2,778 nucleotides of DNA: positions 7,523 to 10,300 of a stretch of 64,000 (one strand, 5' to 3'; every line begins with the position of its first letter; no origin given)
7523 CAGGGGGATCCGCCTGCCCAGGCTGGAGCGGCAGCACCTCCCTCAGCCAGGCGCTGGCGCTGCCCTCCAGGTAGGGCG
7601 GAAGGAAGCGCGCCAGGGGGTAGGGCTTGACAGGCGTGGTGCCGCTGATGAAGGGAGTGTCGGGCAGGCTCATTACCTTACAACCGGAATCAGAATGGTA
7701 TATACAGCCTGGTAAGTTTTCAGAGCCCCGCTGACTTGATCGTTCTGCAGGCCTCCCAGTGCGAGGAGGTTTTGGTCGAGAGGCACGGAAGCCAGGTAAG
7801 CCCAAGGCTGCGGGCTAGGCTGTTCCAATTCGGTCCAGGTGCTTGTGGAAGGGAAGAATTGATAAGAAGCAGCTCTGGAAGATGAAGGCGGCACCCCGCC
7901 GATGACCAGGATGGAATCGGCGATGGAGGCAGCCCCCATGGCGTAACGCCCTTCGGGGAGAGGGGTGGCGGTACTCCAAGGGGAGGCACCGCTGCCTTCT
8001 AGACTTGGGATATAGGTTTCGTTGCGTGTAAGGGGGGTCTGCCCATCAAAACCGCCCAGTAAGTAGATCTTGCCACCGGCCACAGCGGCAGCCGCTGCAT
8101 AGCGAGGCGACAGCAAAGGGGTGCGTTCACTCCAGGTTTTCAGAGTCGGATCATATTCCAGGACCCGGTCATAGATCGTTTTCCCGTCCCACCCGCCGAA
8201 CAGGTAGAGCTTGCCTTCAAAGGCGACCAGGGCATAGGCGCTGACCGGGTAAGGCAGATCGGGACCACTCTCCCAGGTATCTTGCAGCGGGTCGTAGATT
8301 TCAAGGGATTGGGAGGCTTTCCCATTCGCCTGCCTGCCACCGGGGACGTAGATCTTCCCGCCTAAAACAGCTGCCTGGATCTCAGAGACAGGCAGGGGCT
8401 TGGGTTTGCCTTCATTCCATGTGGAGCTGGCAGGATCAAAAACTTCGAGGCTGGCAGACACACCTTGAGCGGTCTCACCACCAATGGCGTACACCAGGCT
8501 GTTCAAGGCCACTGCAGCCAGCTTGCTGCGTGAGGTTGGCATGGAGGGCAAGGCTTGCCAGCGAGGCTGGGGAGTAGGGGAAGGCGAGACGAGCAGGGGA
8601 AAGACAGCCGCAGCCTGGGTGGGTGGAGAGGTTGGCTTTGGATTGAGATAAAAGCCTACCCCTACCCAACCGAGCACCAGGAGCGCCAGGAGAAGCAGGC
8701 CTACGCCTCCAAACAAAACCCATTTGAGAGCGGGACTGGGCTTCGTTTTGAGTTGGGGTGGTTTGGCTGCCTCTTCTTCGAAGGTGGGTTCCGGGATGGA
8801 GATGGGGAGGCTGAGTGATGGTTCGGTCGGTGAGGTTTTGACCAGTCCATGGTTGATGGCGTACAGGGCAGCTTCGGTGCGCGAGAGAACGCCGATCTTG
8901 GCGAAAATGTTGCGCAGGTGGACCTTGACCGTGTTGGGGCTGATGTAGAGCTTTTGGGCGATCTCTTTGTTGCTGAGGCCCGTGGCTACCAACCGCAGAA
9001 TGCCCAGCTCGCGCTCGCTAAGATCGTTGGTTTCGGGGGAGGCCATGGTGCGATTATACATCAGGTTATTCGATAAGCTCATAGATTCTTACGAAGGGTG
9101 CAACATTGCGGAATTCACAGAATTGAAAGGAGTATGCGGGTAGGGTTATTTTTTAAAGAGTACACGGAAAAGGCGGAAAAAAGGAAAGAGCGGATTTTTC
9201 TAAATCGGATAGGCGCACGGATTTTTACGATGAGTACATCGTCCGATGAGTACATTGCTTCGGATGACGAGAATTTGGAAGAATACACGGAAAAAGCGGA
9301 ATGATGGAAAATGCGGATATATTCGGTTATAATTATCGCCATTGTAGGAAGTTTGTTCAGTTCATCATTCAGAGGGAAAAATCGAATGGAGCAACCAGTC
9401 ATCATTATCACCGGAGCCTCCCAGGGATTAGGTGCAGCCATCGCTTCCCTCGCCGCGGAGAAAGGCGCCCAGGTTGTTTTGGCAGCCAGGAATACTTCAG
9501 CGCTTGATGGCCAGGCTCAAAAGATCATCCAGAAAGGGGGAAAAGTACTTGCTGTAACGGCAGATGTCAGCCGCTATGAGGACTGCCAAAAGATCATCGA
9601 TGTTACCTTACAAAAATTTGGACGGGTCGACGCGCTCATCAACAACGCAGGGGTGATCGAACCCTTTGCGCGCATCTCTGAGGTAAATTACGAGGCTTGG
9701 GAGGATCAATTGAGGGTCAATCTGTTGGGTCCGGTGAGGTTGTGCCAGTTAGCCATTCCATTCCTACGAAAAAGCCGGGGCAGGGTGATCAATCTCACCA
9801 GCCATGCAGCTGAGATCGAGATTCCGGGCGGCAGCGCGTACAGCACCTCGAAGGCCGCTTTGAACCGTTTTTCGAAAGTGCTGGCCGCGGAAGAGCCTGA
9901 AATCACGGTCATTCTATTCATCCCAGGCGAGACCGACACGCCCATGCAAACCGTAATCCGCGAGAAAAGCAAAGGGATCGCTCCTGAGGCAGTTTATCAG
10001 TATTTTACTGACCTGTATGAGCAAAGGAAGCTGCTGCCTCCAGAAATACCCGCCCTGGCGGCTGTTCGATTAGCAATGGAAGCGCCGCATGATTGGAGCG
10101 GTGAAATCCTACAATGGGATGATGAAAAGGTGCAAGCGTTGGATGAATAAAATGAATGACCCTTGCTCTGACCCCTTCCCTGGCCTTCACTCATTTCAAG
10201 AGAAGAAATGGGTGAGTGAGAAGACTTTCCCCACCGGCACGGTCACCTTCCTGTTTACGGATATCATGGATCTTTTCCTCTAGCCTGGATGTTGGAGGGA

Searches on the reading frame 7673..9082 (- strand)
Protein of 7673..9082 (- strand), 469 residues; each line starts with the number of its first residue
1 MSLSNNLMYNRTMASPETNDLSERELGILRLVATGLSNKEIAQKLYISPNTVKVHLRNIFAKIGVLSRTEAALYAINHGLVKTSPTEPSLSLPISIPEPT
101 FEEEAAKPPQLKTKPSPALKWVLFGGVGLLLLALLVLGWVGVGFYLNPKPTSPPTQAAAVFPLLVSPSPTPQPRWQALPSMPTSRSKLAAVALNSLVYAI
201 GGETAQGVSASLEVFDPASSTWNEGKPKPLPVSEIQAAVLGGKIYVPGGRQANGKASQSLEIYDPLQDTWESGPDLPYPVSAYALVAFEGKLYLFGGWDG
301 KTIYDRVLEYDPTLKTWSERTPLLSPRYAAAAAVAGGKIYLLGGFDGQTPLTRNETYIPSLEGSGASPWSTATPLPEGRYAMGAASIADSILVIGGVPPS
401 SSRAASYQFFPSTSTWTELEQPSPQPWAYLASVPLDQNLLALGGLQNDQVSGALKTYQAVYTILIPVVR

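Call 8: search_protein_families(library=pfam, proteins=[window:7673-9082:-], max_evalue=0.001)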
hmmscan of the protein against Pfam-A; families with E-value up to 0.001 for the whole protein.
window:7673-9082:- (469 aa): 14 families
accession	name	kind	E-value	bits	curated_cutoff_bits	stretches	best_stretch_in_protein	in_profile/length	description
PF01344.31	Kelch_1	-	5.5e-41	138.1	20.1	4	237-277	7-46/46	Kelch motif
PF24681.1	Kelch_KLHDC2_KLHL20_DRC7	-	9.9e-32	110.5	50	2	284-452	3-179/221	KLHDC2/KLHL20/DRC7 Kelch-repeats domain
PF25210.1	Kelch_FKB95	-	2.6e-26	93.3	70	2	178-298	26-150/268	FKB95, Kelch-repeats domain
PF07646.21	Kelch_2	-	8.5e-26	89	21.3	1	234-277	4-48/48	Kelch motif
PF13964.12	Kelch_6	-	9.5e-26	89.3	25.3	1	236-279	6-49/50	Kelch motif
PF13418.12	Kelch_4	-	4.7e-24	84.5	21.6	3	284-323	6-47/49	Galactose oxidase, central domain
PF00196.25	GerE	-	2e-21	75.8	23.5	1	21-75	3-57/57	Bacterial regulatory proteins, luxR family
PF24981.1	Beta-prop_ATRN-LZTR1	-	3.3e-21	76.2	50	2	244-451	1-226/289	Attractin/LZTR1 beta-propeller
PF13415.12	Kelch_3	-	2.6e-13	50.2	22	1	290-334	2-47/48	Galactose oxidase, central domain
PF24996.1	NANM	-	3.2e-12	46.4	45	1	229-346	5-126/350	N-acetylneuraminate epimerase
PF08281.18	Sigma70_r4_2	-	5.6e-05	23.1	25.7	1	30-60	20-51/54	Sigma-70, region 4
PF13412.12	HTH_24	-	0.00017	21.5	21.9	1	25-57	5-39/48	Winged helix-turn-helix DNA-binding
PF13854.13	Kelch_HCF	-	0.00021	21.1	113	0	180-297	13-139/345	Host cell factor, Kelch-repeats domain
PF13384.12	HTH_23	-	0.00048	20.3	24.6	0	25-54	7-36/50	Homeodomain-like domain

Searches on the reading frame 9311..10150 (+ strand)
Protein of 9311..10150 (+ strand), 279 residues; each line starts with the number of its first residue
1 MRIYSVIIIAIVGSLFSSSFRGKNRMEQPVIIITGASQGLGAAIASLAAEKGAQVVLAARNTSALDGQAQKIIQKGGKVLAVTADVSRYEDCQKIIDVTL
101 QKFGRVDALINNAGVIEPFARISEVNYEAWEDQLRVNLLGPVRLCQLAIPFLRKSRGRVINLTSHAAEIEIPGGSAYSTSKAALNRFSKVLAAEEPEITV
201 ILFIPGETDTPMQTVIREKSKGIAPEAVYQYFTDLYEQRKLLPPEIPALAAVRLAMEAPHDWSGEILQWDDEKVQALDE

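Call 8: search_protein_families(library=pfam, proteins=[window:9311-10150:+], max_evalue=0.001)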
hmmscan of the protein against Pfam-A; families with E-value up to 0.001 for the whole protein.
window:9311-10150:+ (279 aa): 4 families
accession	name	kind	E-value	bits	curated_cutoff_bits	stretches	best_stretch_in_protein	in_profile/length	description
PF00106.31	adh_short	-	1.6e-50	171.7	26.6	1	30-219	2-193/195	short chain dehydrogenase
PF13561.12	adh_short_C2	-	7.3e-40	137.5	27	1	35-259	1-221/236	Enoyl-(Acyl carrier protein) reductase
PF08659.16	KR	-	3.1e-13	50.5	22.6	1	31-195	3-167/180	KR domain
PF01370.27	Epimerase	-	0.00014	21.8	20.9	1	31-205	1-169/240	NAD dependent epimerase/dehydratase family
